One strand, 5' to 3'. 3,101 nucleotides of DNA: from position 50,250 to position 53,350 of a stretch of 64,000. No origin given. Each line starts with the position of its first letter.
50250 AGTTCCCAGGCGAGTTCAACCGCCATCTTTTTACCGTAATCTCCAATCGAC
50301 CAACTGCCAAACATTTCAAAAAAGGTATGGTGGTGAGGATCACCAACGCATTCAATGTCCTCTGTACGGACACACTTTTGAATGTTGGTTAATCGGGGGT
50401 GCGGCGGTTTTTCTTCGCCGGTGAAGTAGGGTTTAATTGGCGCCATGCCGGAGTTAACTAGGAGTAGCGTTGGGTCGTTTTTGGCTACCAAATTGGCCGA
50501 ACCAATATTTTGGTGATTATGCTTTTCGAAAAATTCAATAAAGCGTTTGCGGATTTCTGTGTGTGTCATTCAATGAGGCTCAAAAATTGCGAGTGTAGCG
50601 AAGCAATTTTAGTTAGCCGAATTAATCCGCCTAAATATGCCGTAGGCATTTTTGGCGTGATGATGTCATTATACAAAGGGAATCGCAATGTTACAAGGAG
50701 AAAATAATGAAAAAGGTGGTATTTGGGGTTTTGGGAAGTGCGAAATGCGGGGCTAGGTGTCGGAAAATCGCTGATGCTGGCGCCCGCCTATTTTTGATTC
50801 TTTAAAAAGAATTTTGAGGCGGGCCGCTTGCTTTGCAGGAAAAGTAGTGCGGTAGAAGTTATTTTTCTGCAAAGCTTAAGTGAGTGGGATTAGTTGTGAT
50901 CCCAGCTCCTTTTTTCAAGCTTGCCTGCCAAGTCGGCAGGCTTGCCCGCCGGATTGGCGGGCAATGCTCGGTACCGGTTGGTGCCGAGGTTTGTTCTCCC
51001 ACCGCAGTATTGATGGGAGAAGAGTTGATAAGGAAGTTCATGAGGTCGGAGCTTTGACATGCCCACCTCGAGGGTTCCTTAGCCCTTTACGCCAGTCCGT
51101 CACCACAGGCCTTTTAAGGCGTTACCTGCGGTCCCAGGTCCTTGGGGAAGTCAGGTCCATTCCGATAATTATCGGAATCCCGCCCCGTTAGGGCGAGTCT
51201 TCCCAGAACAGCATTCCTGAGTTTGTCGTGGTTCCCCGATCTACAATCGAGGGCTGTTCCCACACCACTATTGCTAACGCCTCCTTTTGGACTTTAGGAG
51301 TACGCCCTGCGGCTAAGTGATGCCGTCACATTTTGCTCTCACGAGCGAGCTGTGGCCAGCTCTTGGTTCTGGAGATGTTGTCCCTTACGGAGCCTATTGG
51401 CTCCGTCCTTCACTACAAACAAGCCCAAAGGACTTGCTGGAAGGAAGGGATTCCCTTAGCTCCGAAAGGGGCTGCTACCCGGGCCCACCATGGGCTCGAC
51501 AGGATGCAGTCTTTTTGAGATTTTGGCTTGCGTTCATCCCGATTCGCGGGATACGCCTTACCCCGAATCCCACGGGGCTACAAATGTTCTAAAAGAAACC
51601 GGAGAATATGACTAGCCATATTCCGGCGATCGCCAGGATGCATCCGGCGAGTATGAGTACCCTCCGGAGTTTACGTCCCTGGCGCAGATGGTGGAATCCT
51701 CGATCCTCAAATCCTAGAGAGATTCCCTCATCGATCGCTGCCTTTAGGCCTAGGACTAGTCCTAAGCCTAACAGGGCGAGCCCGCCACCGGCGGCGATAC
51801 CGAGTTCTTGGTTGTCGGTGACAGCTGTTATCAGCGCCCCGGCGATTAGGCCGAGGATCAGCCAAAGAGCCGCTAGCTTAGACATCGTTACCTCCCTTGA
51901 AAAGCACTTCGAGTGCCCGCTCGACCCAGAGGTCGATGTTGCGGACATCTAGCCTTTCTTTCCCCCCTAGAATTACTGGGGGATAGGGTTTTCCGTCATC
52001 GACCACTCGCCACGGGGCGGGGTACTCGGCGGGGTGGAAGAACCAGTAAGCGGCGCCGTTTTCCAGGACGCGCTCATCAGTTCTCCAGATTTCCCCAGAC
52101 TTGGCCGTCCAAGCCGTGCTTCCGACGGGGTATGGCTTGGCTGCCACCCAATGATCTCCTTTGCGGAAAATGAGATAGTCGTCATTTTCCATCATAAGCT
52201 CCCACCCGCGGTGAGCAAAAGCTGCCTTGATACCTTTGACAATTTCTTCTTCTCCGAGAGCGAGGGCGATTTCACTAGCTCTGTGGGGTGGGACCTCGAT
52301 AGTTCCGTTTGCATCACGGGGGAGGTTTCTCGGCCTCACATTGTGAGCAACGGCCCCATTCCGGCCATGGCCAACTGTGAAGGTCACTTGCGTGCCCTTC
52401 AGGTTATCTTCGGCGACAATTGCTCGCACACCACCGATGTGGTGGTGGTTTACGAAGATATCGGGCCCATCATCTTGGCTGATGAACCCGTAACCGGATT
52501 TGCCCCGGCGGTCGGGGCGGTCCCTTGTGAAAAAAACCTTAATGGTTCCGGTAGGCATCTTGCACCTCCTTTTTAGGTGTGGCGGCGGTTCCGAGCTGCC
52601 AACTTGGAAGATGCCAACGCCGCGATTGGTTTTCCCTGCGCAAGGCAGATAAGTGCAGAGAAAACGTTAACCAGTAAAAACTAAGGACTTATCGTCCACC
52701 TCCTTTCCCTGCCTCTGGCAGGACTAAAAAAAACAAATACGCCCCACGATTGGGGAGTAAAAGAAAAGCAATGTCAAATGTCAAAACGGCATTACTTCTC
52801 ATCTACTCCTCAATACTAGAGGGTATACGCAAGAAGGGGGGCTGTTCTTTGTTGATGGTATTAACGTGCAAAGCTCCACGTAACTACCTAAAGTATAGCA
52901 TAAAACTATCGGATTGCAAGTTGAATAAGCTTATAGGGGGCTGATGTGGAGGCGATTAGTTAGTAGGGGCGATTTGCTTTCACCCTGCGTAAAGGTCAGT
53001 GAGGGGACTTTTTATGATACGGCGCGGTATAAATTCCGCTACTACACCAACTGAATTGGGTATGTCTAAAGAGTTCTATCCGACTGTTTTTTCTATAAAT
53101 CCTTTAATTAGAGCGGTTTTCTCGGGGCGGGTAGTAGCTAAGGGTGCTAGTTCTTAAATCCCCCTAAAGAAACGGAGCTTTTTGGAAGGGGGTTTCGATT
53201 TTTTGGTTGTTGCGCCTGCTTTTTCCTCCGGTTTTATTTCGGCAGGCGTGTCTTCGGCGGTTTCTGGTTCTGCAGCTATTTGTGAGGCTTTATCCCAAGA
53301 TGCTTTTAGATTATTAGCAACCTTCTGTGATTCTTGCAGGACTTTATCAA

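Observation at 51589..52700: GC-rich two-gene cassette: cold-shock-domain fusion protein plus small membrane protein, compositionally foreign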

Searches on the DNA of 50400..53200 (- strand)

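Call 7: search_rna_families(source=window, start=50400, end=53200, threshold=evalue, max_evalue=10, show_alignments=3)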
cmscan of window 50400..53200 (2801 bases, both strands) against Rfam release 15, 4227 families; matches with E-value up to 10: 4.
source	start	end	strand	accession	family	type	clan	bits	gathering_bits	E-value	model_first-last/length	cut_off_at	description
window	52727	52772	-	RF00110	RybB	Gene; sRNA;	-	23.1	40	0.11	1-79/79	no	RybB RNA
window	50691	50799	+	RF02158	NPPA-AS1_3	Gene; lncRNA;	-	17.4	55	0.77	1-108/108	no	NPPA antisense RNA 1 conserved region 3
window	51207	51260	+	RF03549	mir-15_2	Gene; miRNA;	-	17.4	80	5.2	1-56/56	no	mir-15_2 microRNA precursor family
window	51528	51552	+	RF01704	Glutamine-II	Cis-reg; riboswitch;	-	12.6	33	8.7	1-60/60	no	Glutamine-II riboswitch aptamer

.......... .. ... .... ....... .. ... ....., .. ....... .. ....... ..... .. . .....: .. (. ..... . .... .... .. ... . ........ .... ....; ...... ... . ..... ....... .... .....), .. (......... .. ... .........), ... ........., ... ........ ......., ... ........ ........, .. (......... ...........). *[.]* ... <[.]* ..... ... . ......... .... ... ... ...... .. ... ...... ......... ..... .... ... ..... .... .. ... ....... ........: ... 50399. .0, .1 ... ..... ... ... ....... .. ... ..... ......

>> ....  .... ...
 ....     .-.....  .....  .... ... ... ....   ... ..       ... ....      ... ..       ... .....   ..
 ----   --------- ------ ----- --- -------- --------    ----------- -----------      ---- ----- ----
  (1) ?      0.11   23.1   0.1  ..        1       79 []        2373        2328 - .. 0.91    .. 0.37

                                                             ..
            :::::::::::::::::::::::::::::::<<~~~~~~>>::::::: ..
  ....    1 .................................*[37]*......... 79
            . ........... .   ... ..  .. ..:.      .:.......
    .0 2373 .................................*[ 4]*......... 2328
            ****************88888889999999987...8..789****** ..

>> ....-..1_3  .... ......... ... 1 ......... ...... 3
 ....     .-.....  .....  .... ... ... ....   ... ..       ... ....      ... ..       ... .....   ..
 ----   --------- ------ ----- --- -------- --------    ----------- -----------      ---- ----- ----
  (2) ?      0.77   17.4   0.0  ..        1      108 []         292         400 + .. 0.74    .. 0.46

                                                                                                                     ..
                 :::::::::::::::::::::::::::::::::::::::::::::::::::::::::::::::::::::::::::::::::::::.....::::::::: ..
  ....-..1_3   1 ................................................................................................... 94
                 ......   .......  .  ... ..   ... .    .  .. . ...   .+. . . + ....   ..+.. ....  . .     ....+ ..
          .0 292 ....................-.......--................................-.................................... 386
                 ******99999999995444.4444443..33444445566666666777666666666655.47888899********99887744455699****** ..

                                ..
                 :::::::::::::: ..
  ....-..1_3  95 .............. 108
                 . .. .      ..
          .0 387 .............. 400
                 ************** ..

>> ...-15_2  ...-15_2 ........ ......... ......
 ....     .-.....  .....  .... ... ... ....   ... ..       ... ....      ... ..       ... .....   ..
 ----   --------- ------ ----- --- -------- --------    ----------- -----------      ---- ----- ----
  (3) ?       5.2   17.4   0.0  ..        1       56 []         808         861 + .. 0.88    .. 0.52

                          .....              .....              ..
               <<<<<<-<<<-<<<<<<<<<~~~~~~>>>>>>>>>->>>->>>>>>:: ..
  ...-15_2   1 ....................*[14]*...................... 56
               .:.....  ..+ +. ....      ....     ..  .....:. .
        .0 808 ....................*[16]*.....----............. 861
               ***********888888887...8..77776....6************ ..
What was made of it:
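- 50740..51588 (.): GC-rich (53.7%) non-coding tail with many stable hairpins. It may be a long 3' UTR or a large non-coding RNA. Strand and function are unresolved. No Rfam match appears even at E<=10 (call 7).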

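Call 9: search_dna_similar(query=window:50600-52750:-, collection=phages, mode=distant)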
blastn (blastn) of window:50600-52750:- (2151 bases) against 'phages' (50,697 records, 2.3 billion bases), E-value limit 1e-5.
No match.

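Call 62: search_rna_families(sources=[L002, L008, L009, L011, L013, L006, L007, L003], threshold=gathering)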
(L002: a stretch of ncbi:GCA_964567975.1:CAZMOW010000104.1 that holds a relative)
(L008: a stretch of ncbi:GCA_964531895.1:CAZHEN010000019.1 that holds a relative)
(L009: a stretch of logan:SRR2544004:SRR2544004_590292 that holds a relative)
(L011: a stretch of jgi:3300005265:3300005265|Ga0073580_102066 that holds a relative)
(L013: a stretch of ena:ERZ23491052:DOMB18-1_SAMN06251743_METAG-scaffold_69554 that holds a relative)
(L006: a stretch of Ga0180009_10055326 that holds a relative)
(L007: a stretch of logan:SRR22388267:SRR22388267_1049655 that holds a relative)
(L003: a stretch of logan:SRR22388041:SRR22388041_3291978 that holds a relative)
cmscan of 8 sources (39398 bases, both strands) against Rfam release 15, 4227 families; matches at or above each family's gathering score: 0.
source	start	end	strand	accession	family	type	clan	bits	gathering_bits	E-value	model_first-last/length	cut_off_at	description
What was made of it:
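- On cspA-type 5' UTR thermoregulator and other Rfam cis-regulatory families: None was found in eight related loci (call 62).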

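Call 69: build_rna_model(alignment_id=A8, structure=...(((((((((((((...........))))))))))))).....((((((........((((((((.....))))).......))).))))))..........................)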
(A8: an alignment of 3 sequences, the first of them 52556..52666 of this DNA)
Model R1 built from alignment A8 (3 sequences, 120 columns); structure: as given.
model positions 111; base pairs 27; branch points 1; effective number of sequences 1.21; information 0.589 bits per position. Calibrated on 0.2 Mb of random sequence (short: E-values are rough).
structure used (alignment columns):
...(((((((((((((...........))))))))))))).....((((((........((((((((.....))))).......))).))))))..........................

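Call 70: search_with_rna_model(model_id=R1, sources=[window, L002, L003, L006, L007, L008, L009, L010, L011, L013], max_evalue=10, show_alignments=8)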
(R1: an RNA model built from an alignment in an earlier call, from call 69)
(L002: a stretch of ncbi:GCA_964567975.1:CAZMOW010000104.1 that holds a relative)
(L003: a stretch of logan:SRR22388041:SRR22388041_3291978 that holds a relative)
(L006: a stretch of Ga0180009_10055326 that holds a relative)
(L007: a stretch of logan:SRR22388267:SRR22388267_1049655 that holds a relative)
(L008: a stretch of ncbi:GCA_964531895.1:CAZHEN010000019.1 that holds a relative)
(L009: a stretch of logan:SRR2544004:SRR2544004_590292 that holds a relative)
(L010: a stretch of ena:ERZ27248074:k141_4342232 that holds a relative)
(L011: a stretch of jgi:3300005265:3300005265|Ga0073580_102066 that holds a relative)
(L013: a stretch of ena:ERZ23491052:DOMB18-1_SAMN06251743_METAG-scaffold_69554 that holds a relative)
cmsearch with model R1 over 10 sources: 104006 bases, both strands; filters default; matches with E-value up to 10: 9.
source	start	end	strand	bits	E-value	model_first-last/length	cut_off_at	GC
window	52556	52666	-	127.2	8.7e-32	1-111/111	no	0.55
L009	86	193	+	119.9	7.1e-30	1-111/111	no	0.56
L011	1282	1396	+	88.5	1.6e-21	1-111/111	no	0.5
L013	1949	2063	+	88.5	1.6e-21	1-111/111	no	0.5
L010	1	55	+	14.9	0.05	54-111/111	5'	0.51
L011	1333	1366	-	11.1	0.53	48-81/111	no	0.38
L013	2000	2033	-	11.1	0.53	48-81/111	no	0.38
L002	7324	7417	-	10.6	0.67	1-111/111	no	0.63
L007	1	37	+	9.5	1.3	75-111/111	5'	0.57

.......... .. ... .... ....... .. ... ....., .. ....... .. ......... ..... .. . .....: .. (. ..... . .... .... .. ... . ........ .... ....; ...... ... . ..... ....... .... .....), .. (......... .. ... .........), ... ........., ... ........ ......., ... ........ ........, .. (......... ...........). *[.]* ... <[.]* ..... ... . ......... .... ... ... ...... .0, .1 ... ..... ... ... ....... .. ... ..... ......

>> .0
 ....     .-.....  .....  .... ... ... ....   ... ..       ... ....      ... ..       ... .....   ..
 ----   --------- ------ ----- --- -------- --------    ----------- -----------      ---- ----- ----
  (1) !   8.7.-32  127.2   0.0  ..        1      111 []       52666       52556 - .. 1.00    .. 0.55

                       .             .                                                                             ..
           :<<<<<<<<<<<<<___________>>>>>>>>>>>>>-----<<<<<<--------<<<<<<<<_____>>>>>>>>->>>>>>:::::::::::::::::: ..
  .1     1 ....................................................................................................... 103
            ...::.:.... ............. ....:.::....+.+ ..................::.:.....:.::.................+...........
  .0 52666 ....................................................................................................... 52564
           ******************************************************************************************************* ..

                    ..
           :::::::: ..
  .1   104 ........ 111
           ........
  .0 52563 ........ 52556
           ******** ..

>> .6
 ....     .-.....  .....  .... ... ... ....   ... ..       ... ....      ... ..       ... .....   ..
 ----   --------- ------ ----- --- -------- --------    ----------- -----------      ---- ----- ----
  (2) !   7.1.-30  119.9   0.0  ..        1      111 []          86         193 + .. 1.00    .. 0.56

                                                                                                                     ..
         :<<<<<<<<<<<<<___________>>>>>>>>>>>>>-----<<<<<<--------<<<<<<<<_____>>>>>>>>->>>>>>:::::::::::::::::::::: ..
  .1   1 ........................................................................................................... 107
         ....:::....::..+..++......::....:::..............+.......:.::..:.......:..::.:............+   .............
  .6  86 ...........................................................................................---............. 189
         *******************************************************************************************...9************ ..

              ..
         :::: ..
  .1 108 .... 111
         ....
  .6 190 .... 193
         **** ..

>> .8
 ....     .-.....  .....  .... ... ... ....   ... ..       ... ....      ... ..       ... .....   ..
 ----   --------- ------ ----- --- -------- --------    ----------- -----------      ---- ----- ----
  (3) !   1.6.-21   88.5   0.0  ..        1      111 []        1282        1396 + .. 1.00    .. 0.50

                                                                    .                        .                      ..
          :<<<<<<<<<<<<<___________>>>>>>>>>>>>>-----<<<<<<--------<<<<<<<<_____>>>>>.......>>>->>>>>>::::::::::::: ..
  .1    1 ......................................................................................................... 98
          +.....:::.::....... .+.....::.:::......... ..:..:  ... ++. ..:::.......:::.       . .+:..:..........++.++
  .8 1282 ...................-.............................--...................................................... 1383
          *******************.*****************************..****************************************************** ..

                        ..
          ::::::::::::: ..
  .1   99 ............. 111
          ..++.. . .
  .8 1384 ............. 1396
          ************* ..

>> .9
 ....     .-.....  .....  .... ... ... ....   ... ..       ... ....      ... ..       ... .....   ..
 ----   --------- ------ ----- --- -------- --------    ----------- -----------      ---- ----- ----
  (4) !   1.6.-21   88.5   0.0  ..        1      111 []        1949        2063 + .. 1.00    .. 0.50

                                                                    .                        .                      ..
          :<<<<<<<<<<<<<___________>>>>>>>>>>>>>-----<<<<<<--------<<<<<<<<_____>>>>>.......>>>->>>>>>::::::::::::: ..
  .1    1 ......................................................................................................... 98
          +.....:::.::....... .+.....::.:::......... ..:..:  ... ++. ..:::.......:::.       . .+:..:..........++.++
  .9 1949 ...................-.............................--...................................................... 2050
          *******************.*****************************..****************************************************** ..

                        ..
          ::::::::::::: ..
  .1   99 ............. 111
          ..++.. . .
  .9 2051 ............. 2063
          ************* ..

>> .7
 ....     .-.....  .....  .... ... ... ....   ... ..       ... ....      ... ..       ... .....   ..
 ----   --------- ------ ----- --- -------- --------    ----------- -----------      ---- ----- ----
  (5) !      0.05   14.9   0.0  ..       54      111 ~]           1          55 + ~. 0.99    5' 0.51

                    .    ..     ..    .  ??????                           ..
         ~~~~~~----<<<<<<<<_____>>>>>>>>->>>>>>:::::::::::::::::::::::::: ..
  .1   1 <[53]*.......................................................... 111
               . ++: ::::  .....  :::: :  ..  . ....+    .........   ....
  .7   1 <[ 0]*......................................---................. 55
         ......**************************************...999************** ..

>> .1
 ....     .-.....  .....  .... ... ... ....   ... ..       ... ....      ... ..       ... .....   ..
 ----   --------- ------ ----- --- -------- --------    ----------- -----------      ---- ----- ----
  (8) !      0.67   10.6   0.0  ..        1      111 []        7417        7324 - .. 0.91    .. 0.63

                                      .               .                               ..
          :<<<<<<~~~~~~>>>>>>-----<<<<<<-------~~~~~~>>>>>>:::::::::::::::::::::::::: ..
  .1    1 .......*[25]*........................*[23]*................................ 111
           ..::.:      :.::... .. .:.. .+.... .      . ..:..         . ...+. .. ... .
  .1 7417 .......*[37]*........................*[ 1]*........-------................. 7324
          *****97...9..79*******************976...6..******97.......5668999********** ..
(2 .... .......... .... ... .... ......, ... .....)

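Call 73: search_dna_similar(query=window:50600-52800:-, collection=plasmids, mode=distant, max_evalue=0.001)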
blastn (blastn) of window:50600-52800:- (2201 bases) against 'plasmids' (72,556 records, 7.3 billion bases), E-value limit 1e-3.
No match.
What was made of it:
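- On Integrated mobile element (prophage, ICE or IS): There is no phage or plasmid similarity (calls 9, 73).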
